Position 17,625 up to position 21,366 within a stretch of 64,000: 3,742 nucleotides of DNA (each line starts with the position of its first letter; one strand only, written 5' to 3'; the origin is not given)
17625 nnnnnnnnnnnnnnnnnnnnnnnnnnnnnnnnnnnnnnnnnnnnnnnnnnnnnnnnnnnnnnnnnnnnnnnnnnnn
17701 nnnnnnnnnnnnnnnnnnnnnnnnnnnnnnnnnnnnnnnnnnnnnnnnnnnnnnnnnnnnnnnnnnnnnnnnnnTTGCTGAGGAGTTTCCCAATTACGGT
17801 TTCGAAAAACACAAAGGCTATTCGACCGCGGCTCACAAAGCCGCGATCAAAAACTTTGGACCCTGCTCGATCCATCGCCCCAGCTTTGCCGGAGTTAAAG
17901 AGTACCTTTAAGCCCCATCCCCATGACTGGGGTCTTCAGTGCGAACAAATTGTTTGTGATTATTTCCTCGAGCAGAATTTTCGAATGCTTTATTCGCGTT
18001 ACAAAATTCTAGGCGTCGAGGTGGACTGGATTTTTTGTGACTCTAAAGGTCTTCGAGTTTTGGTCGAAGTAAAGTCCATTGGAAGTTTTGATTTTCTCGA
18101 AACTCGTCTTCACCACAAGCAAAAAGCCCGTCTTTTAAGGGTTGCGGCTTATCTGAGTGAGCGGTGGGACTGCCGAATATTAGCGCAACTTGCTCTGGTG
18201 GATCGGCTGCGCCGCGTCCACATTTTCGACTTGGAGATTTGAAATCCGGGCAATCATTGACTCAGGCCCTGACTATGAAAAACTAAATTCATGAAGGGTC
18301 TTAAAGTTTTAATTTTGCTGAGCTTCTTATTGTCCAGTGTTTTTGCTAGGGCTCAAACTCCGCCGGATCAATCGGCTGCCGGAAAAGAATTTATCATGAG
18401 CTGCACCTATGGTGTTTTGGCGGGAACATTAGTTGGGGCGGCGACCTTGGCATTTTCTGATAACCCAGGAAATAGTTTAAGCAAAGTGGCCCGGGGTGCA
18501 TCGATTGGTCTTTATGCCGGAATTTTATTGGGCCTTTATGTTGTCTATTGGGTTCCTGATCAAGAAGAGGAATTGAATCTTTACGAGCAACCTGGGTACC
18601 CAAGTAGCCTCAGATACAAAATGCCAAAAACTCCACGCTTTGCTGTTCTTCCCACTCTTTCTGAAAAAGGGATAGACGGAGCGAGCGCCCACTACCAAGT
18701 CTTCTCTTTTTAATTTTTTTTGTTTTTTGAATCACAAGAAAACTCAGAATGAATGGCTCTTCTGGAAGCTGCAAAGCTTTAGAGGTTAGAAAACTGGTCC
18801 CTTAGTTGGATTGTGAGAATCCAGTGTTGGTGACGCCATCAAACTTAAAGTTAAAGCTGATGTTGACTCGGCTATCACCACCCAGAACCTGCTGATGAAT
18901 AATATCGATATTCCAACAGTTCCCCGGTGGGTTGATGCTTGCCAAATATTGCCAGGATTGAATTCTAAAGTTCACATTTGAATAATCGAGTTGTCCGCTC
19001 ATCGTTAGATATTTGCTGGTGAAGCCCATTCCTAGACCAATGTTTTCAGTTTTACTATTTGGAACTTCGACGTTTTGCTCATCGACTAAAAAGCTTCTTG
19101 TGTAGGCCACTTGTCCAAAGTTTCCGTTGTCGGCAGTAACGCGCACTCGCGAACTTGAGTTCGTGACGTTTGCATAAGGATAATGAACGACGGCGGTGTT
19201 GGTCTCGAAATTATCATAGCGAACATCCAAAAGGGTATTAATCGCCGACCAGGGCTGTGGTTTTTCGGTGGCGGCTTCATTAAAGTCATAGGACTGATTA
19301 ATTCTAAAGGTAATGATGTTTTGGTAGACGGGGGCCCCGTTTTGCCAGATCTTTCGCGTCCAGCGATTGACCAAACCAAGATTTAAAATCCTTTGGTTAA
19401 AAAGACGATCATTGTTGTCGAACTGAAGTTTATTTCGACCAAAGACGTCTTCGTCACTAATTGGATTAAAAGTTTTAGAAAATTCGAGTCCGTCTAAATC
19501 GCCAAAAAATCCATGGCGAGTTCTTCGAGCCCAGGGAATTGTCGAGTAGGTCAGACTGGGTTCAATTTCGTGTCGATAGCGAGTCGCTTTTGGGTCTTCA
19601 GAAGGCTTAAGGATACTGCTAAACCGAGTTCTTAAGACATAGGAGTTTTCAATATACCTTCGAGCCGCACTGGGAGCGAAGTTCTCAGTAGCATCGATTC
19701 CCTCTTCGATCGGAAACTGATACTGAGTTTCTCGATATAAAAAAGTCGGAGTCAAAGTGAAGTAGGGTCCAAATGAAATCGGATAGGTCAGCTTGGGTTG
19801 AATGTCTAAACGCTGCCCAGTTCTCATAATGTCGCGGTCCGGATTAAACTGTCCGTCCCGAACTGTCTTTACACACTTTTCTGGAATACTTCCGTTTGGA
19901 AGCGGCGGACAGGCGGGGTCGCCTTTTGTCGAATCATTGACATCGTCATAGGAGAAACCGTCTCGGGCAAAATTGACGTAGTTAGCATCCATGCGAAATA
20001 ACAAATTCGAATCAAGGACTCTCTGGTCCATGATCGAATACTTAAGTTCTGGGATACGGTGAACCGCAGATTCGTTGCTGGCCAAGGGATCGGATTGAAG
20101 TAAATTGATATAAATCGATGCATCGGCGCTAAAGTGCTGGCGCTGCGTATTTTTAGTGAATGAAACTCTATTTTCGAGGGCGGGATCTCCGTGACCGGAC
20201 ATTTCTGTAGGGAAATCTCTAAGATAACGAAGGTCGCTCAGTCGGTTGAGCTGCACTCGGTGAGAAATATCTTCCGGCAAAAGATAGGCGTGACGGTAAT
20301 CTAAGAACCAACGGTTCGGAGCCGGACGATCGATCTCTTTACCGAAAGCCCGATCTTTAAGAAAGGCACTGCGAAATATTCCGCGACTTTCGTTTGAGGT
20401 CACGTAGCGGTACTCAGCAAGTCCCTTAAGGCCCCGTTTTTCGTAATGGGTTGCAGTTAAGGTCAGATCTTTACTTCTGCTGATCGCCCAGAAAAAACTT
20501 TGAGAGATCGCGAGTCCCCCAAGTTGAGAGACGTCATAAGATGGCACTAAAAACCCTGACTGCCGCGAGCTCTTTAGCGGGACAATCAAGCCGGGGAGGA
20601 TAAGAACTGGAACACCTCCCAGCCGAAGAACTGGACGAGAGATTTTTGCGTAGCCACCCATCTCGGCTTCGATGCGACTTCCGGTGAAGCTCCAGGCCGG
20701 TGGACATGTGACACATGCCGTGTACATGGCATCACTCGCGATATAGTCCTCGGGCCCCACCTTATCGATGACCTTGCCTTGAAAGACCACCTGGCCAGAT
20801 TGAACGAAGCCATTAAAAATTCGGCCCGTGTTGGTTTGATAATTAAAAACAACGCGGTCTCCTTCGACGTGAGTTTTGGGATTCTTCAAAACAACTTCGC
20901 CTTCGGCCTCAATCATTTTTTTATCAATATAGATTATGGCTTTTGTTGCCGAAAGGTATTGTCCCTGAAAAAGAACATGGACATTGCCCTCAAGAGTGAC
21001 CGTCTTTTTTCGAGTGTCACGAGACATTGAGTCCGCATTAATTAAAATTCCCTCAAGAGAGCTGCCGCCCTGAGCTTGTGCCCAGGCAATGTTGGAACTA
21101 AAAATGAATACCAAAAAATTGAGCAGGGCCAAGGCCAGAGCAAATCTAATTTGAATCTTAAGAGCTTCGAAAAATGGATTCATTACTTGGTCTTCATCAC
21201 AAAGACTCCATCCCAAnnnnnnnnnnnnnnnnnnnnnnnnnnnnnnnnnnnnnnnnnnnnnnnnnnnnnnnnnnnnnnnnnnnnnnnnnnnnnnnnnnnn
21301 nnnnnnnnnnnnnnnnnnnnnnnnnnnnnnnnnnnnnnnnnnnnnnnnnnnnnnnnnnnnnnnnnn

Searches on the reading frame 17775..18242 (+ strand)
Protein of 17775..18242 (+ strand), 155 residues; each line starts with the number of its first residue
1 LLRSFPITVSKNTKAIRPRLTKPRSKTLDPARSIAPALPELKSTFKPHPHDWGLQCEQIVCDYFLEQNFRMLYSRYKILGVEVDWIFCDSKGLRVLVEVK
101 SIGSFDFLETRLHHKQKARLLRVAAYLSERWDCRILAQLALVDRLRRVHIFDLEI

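Call 50: search_protein_families(library=pfam, proteins=[window:17775-18242:+], max_evalue=0.00001)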
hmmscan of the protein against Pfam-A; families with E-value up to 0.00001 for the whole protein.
window:17775-18242:+ (155 aa): 1 family
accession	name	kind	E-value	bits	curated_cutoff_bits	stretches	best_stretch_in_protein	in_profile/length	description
PF02021.23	UPF0102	-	7.5e-06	26.7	23.6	1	57-132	2-76/80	Uncharacterised protein family UPF0102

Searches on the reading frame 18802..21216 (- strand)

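Call 50: search_protein_families(library=pfam, proteins=[window:18802-21216:-], max_evalue=0.00001)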
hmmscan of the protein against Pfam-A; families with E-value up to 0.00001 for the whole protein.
window:18802-21216:- (804 aa): 3 families
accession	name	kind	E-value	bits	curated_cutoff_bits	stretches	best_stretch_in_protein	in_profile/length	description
PF04453.20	LptD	-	1.4e-19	71.1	22.4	1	301-708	2-355/384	LPS transport system D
PF19838.5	LptD_2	-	2.5e-18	66.4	22.5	1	197-674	8-457/464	LptD protein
PF03968.19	LptD_N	-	5.5e-07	30.3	20.4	1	59-150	2-105/113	LptA/(LptD N-terminal domain) LPS transport protein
